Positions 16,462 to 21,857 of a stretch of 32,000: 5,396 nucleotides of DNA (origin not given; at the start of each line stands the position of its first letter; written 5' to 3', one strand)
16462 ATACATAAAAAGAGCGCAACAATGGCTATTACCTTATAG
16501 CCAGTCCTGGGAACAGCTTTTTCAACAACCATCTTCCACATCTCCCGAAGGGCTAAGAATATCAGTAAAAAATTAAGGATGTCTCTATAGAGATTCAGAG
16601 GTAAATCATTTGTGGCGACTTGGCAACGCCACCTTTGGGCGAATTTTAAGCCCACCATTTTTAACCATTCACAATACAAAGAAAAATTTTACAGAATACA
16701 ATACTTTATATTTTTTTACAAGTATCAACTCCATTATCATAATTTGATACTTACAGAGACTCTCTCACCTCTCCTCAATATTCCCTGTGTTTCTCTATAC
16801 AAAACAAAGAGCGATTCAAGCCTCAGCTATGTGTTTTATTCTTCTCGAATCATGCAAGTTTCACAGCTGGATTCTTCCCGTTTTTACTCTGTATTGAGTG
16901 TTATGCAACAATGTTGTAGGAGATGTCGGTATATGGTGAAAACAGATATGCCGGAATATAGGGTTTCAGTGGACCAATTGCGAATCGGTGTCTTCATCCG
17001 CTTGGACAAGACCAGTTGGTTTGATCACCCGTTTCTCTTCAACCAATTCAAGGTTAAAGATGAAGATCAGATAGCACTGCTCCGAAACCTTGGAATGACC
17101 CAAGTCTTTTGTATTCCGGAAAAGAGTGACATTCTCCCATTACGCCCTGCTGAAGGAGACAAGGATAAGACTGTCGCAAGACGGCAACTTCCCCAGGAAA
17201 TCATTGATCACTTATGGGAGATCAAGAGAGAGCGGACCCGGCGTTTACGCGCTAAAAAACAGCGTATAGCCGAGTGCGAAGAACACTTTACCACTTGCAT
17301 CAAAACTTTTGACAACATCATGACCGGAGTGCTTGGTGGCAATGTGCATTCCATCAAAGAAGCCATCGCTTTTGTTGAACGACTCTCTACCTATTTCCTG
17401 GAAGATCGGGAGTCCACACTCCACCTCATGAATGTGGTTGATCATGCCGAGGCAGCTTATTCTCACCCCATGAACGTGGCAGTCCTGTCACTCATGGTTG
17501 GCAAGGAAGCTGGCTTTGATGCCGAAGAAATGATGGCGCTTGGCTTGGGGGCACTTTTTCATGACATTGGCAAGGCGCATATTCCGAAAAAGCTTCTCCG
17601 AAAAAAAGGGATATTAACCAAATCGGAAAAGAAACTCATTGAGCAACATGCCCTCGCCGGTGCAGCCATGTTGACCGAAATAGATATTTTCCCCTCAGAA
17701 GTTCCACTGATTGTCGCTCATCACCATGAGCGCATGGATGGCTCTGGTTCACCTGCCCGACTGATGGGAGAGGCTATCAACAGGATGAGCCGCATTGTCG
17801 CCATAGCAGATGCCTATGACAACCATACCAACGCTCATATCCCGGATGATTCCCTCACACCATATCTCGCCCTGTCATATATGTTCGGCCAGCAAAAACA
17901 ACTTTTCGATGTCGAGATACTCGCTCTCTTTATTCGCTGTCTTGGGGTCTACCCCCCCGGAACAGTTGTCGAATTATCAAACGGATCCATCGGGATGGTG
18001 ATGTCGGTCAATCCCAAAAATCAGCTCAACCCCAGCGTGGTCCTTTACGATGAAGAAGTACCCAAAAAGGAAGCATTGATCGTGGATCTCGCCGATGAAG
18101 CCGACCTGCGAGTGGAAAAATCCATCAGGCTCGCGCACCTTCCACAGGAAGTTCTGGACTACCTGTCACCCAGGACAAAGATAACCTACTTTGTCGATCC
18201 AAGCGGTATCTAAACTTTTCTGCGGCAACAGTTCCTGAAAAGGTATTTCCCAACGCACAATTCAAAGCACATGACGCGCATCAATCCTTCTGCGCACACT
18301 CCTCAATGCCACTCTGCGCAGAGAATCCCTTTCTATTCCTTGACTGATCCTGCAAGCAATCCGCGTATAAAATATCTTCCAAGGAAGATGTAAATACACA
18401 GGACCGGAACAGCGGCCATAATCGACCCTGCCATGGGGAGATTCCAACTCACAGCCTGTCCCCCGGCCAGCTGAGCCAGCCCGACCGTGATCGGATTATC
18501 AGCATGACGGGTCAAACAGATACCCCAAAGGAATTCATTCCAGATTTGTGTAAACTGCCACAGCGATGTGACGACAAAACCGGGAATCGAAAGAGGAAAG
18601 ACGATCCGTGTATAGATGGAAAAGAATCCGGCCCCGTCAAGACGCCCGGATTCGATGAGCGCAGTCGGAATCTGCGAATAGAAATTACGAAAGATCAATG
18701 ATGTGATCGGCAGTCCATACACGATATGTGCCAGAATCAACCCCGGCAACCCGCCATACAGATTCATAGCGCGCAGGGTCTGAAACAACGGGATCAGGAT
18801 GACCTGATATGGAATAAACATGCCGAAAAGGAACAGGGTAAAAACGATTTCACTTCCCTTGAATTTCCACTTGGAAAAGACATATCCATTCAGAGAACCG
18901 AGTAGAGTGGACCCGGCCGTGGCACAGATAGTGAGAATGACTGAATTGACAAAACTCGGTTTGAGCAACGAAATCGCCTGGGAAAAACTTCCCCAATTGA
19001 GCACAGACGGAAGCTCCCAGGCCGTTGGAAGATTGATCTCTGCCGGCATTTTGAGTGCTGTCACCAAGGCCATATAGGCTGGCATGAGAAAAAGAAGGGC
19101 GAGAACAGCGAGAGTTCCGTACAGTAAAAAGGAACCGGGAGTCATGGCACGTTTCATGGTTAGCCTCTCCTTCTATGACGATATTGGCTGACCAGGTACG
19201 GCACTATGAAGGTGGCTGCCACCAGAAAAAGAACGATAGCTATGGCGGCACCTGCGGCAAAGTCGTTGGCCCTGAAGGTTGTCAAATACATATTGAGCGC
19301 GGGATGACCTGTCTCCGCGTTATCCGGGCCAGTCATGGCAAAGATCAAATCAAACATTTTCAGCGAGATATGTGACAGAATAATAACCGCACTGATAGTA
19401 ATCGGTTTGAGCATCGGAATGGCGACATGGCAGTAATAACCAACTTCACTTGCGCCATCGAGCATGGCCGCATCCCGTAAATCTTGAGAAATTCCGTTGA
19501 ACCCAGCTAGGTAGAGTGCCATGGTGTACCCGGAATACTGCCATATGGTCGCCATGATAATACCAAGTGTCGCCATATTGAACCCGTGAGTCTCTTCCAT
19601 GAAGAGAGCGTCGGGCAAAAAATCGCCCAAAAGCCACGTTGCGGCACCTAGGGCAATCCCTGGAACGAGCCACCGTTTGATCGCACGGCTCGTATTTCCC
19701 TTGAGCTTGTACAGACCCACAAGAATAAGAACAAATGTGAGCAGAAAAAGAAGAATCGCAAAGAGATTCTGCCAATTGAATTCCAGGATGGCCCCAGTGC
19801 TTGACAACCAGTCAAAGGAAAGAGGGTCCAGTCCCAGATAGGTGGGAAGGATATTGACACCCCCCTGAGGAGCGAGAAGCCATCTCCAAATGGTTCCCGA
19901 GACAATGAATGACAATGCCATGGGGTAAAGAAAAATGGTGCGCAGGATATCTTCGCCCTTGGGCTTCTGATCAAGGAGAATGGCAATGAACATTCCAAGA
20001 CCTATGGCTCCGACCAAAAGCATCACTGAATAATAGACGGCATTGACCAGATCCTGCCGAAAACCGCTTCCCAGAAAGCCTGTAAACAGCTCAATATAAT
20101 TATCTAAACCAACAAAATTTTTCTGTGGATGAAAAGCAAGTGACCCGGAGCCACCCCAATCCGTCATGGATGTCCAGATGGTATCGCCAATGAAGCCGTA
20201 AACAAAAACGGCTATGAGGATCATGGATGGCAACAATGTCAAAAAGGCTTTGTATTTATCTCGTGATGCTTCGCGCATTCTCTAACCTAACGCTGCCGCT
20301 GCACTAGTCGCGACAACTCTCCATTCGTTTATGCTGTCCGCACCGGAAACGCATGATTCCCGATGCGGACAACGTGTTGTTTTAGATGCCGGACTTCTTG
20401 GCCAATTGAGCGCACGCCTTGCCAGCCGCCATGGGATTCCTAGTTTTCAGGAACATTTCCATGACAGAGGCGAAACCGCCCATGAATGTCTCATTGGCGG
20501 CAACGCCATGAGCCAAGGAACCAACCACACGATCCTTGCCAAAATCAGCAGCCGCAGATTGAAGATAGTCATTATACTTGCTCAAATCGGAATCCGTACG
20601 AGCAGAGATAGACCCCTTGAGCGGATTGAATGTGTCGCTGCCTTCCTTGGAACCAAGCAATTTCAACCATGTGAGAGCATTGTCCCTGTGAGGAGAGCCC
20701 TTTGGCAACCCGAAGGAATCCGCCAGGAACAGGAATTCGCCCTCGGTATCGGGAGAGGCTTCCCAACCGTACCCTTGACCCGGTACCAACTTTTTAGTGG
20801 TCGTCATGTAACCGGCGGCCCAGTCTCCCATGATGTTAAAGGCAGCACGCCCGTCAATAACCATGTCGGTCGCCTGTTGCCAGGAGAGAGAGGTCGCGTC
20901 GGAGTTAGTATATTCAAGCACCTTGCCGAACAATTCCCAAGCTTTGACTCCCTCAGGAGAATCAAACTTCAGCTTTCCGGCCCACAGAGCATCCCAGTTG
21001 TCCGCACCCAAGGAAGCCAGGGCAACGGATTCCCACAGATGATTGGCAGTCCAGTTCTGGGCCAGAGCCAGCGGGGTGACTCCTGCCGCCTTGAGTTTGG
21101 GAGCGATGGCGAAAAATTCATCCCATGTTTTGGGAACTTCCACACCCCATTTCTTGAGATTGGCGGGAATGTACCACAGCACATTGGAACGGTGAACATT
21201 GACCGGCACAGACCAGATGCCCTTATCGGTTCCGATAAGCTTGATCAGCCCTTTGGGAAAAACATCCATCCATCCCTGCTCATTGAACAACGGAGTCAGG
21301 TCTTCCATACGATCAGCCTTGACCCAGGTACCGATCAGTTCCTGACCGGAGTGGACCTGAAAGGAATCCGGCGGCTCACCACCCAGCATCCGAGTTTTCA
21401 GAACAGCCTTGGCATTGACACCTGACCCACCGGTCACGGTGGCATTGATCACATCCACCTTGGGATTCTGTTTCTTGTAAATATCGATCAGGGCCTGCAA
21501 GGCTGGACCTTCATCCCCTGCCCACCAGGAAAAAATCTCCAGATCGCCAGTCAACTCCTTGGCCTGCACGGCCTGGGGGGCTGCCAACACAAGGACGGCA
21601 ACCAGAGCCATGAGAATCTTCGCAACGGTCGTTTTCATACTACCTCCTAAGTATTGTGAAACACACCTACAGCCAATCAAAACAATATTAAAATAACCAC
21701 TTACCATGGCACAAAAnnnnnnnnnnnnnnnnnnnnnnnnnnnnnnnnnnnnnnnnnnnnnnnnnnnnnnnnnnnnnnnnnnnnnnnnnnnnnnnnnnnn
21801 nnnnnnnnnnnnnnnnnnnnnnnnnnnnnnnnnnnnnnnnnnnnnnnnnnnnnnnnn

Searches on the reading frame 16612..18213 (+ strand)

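Call 24: search_protein_families(library=pfam, proteins=[window:16612-18213:+], max_evalue=0.001)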
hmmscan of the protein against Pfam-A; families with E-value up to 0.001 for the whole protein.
window:16612-18213:+ (533 aa): 3 families
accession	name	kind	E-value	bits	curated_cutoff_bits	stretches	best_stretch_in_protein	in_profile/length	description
PF13487.12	HD_5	-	9.5e-30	104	27.2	1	276-436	8-170/170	HD domain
PF11871.13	DUF3391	-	3.1e-27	96.2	27.8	1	117-251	3-136/136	Domain of unknown function (DUF3391)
PF01966.28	HD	-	8.3e-17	62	22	1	283-404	2-115/116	HD domain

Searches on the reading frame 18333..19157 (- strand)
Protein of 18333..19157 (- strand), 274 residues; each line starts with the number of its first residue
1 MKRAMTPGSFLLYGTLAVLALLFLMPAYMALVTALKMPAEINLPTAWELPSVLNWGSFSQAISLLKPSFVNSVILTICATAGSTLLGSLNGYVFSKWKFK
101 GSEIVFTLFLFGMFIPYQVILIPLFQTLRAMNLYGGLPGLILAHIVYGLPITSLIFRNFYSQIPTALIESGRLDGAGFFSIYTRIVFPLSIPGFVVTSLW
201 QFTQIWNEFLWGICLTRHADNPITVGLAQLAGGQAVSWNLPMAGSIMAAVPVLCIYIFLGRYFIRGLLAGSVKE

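Call 92: search_protein_families(library=pfam, proteins=[window:18333-19157:-], max_evalue=0.001)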
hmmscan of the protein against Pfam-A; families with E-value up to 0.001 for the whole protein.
window:18333-19157:- (274 aa): 1 family
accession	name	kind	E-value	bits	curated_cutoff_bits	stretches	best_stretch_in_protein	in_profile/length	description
PF00528.27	BPD_transp_1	-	1e-14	55.1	26.4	1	85-259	3-171/184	Binding-protein-dependent transport system inner membrane component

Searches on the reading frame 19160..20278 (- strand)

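Call 92: search_protein_families(library=pfam, proteins=[window:19160-20278:-], max_evalue=0.001)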
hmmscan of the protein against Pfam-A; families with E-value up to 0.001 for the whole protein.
window:19160-20278:- (372 aa): 1 family
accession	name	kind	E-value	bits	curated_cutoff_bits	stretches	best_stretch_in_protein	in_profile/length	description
PF00528.27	BPD_transp_1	-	2.7e-08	34.2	26.4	1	92-362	2-174/184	Binding-protein-dependent transport system inner membrane component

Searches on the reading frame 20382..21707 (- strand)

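Call 92: search_protein_families(library=pfam, proteins=[window:20382-21707:-], max_evalue=0.001)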
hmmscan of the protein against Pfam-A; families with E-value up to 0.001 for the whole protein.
window:20382-21707:- (441 aa): 2 families
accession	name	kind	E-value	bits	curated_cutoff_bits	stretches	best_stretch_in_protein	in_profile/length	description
PF01547.30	SBP_bac_1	-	5.8e-34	118.9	26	1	66-356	4-305/307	Bacterial extracellular solute-binding protein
PF13416.11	SBP_bac_8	-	2.1e-19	70.8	27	1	72-377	1-269/279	Bacterial extracellular solute-binding protein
